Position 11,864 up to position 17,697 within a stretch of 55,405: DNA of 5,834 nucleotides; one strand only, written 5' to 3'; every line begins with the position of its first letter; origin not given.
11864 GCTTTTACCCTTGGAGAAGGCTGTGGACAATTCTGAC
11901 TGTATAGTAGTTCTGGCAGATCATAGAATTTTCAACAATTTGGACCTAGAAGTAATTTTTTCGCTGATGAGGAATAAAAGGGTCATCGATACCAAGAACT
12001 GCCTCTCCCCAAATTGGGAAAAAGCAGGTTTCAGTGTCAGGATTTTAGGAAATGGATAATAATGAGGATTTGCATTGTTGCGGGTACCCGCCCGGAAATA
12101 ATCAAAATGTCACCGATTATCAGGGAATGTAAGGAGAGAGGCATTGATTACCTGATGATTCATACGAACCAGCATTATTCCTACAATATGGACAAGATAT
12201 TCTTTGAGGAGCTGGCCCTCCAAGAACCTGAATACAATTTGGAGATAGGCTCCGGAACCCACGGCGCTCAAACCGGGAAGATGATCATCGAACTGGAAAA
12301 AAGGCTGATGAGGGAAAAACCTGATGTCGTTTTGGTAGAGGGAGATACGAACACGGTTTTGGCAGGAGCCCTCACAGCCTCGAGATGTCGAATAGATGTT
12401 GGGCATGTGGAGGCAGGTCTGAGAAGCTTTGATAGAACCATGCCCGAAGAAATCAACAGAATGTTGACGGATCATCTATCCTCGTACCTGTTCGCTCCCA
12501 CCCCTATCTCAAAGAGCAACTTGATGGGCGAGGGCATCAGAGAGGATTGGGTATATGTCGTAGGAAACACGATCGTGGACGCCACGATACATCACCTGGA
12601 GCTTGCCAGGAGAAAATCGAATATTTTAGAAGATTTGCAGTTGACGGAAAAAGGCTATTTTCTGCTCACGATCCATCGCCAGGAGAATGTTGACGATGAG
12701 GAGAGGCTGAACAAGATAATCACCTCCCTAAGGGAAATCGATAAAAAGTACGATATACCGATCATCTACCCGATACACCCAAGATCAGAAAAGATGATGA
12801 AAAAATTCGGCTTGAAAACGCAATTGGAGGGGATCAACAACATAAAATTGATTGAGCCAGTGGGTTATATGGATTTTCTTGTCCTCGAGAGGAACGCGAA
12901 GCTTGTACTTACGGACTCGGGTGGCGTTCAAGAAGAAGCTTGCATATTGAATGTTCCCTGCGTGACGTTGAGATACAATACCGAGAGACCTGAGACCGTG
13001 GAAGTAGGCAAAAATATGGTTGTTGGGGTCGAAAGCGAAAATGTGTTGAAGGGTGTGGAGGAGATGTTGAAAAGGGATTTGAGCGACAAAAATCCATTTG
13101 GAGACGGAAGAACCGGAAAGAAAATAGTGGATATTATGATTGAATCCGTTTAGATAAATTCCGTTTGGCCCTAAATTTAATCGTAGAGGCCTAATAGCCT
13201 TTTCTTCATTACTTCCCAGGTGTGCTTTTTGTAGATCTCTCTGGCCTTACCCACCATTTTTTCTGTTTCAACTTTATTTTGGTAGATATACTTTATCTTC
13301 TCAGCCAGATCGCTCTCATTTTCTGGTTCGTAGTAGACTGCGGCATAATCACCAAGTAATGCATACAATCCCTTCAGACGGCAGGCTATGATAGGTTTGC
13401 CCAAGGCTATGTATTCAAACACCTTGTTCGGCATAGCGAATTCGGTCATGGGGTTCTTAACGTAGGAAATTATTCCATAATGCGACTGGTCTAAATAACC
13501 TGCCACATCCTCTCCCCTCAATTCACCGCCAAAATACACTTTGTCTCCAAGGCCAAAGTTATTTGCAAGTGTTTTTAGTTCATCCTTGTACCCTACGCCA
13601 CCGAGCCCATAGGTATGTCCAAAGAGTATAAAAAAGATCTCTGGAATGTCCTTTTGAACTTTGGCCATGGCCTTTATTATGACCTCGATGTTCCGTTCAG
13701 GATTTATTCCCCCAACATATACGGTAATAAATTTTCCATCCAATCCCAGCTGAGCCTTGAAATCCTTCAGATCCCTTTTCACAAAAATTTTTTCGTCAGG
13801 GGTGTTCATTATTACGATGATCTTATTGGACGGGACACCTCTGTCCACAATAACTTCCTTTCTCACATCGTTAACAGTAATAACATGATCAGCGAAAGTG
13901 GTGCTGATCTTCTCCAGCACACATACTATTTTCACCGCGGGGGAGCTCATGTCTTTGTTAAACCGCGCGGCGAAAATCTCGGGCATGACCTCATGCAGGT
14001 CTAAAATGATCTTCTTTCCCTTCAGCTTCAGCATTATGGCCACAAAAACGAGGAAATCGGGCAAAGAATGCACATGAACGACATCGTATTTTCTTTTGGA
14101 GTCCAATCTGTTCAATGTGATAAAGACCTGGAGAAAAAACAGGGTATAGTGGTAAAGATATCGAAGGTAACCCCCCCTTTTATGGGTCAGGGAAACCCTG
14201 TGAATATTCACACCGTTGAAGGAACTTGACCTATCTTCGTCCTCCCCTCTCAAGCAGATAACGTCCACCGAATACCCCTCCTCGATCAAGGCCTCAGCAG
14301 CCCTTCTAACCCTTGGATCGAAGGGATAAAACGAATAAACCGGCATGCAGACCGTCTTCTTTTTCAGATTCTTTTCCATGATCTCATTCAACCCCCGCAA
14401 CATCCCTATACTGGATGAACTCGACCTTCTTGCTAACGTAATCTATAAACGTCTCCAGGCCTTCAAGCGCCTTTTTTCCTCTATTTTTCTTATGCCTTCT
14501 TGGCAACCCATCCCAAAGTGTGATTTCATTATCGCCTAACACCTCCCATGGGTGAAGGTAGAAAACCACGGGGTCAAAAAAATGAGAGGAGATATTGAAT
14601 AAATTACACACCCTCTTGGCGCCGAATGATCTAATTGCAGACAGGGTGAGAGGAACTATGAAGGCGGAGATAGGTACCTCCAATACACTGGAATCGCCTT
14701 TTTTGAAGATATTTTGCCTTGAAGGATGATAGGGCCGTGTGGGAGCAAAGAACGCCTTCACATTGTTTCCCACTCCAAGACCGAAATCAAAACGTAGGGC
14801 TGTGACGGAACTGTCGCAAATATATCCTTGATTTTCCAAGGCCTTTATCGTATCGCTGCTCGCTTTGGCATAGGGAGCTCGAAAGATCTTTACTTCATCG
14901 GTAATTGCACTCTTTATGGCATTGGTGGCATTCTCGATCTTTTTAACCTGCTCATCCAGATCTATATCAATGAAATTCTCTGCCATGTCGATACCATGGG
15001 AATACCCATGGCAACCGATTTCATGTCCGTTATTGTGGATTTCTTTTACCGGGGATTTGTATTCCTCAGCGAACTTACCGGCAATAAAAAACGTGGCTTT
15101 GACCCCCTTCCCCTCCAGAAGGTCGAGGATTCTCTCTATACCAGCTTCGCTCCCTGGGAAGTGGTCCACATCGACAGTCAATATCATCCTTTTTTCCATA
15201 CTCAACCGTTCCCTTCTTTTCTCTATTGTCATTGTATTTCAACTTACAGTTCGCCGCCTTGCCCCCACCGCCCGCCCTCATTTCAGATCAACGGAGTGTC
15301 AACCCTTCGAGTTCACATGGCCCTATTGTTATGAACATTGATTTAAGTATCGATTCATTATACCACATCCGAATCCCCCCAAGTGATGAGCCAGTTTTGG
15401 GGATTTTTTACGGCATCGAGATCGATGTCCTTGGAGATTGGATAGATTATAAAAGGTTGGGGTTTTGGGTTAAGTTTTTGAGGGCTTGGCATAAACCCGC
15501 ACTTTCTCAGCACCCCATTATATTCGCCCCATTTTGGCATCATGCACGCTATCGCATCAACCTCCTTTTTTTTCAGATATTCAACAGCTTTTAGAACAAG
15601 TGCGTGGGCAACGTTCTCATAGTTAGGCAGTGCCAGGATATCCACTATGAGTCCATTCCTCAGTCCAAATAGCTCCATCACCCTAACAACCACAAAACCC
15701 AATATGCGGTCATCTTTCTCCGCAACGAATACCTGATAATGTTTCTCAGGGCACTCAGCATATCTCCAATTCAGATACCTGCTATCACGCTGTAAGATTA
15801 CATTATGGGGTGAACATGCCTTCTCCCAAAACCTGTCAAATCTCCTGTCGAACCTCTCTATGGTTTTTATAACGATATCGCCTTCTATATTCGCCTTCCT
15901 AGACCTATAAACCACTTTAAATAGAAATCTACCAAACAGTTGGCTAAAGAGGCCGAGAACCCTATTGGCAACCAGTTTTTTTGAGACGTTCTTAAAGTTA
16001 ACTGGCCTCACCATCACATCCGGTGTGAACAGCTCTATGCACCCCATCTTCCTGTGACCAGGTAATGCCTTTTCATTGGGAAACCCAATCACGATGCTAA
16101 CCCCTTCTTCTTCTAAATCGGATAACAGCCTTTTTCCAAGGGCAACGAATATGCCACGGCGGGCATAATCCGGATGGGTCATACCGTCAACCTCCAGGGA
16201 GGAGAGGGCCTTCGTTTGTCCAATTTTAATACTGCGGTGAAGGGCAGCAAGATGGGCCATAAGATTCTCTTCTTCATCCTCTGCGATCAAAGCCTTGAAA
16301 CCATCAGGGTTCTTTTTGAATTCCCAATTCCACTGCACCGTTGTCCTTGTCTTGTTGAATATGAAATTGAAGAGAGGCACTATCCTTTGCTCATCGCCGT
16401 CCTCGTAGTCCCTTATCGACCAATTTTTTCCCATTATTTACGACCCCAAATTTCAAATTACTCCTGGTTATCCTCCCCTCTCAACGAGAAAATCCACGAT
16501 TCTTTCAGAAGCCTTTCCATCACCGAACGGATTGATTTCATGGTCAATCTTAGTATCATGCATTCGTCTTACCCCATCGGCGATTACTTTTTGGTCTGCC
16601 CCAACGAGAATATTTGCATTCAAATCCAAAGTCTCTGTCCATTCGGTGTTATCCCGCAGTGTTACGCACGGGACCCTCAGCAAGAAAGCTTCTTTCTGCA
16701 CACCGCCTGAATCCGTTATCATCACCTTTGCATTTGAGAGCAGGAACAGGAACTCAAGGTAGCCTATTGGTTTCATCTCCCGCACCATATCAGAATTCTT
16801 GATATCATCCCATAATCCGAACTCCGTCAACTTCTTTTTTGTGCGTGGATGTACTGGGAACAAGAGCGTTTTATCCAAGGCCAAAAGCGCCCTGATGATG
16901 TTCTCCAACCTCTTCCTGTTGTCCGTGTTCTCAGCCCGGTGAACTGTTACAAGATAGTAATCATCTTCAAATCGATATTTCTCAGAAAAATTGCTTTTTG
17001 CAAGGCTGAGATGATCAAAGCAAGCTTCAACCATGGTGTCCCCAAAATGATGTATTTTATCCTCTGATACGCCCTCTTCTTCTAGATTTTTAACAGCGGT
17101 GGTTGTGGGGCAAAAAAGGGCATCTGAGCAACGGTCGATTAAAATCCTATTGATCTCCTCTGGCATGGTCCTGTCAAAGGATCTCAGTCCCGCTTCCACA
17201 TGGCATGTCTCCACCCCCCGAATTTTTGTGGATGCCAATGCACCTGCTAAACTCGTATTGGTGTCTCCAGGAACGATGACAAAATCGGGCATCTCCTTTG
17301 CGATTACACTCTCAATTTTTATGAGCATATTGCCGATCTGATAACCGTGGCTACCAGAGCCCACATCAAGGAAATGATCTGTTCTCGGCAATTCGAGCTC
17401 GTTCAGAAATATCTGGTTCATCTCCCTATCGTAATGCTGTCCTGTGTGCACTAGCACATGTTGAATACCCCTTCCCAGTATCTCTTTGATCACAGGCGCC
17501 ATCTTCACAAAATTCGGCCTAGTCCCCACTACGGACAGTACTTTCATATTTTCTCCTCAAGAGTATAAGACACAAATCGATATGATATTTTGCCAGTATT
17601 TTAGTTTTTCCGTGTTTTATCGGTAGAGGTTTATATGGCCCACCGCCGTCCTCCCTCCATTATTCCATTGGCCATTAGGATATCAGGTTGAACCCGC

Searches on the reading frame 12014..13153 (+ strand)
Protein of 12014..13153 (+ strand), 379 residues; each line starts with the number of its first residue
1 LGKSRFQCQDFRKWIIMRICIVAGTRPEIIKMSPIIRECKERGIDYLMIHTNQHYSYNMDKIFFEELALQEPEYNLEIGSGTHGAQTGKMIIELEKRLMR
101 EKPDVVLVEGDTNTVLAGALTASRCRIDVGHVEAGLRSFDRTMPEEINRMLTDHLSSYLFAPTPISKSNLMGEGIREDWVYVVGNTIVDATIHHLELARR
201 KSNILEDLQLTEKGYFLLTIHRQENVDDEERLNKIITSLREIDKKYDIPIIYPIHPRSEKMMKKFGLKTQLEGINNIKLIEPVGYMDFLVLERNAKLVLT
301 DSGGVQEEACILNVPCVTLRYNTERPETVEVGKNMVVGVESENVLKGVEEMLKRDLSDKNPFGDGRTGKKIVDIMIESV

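Call 53: search_protein_families(library=pfam, proteins=[window:12014-13153:+], max_evalue=0.00001)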
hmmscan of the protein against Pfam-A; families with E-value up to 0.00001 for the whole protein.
window:12014-13153:+ (379 aa): 1 family
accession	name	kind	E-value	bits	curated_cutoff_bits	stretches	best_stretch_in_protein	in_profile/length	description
PF02350.25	Epimerase_2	-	3e-118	395.1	30.6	1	38-375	2-346/347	UDP-N-acetylglucosamine 2-epimerase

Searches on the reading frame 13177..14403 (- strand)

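Call 53: search_protein_families(library=pfam, proteins=[window:13177-14403:-], max_evalue=0.00001)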
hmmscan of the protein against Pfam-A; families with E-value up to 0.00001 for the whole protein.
window:13177-14403:- (408 aa): 6 families
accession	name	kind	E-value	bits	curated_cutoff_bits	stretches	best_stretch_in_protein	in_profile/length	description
PF00534.26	Glycos_transf_1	-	1.8e-19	70.4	26.4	1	215-388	5-170/172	Glycosyl transferases group 1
PF13439.12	Glyco_transf_4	-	2.5e-16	60.6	28.5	1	32-200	8-164/170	Glycosyltransferase Family 4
PF13579.12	Glyco_trans_4_4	-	1.1e-15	58.7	29.7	1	31-200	6-157/158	Glycosyl transferase 4-like domain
PF13692.12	Glyco_trans_1_4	-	1.9e-15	57.8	27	1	226-376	3-142/142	Glycosyl transferases group 1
PF13524.12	Glyco_trans_1_2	-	5.3e-10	39.8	25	1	252-398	11-137/144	Glycosyl transferase-like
PF13477.12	Glyco_trans_4_2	-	5.9e-07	30.2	23.4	1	34-155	15-123/139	Glycosyl transferase 4-like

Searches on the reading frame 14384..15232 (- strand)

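Call 53: search_protein_families(library=pfam, proteins=[window:14384-15232:-], max_evalue=0.00001)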
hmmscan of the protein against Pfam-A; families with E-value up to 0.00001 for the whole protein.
window:14384-15232:- (282 aa): 2 families
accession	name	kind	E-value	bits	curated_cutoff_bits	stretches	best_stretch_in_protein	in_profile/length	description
PF01522.26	Polysacc_deac_1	-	7.4e-24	84.5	23.1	1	13-137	6-121/124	Polysaccharide deacetylase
PF10096.14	DUF2334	-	5.3e-07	29.9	26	1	34-138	20-143/203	Uncharacterized protein conserved in bacteria (DUF2334)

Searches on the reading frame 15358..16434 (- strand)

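Call 8: search_protein_families(library=pfam, proteins=[window:15358-16434:-], max_evalue=0.001)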
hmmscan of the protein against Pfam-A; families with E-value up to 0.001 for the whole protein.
window:15358-16434:- (358 aa): 2 families
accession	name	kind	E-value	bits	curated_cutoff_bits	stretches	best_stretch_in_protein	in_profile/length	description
PF13527.13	Acetyltransf_9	-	5.5e-14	52.7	25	1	7-122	2-116/127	Acetyltransferase (GNAT) domain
PF00583.31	Acetyltransf_1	-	3.7e-08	34.1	20.7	1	219-295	18-96/116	Acetyltransferase (GNAT) family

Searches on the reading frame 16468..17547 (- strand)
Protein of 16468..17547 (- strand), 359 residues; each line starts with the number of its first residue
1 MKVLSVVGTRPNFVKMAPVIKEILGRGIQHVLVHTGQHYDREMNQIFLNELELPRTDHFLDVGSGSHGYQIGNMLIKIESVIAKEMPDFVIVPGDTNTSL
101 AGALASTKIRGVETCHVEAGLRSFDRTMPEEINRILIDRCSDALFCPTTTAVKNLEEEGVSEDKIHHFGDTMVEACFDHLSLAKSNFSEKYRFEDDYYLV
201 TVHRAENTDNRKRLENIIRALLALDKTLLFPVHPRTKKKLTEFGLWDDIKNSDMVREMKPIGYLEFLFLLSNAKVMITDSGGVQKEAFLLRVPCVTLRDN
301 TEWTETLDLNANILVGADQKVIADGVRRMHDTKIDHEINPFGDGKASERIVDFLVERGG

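Call 8: search_protein_families(library=pfam, proteins=[window:16468-17547:-], max_evalue=0.001)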
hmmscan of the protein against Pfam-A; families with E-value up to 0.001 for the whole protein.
window:16468-17547:- (359 aa): 1 family
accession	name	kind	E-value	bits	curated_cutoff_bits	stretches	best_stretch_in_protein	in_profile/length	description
PF02350.25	Epimerase_2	-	1.6e-107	359.8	30.6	1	27-354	8-346/347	UDP-N-acetylglucosamine 2-epimerase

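Call 51: list_cluster_members(proteins=[window:16468-17547:-, window:17811-18794:+, window:18836-19462:+, window:22458-22589:-, window:40316-40834:+, window:27699-28715:-, window:29240-30259:+, window:30265-31371:+, window:42902-44836:-, window:45338-46450:-])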
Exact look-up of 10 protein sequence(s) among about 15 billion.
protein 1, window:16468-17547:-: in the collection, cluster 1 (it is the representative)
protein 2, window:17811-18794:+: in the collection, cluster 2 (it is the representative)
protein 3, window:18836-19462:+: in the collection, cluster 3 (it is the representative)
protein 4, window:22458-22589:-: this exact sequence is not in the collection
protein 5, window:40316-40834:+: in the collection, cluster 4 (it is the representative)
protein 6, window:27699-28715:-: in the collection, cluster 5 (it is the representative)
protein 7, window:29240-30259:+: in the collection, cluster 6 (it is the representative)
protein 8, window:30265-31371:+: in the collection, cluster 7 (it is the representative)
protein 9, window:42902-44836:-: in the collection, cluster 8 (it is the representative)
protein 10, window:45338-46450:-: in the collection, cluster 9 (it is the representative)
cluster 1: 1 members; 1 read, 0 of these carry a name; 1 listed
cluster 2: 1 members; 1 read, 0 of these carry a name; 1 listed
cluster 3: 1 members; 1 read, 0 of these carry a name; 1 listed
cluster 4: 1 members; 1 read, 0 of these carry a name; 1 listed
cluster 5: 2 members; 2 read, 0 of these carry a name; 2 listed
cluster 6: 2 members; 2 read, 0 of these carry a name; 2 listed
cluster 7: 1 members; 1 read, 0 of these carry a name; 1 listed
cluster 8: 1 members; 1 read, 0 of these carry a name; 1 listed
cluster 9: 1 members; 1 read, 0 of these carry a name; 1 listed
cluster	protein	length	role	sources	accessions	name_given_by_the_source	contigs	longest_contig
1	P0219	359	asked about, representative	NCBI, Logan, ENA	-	-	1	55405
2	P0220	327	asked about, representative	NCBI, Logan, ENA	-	-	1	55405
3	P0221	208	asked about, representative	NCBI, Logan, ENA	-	-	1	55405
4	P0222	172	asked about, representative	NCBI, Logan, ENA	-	-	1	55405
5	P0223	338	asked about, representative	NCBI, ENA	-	-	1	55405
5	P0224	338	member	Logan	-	-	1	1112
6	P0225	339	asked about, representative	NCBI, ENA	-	-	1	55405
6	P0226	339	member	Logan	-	-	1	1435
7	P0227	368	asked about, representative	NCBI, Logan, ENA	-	-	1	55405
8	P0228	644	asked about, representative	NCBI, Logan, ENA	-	-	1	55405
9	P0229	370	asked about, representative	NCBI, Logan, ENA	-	-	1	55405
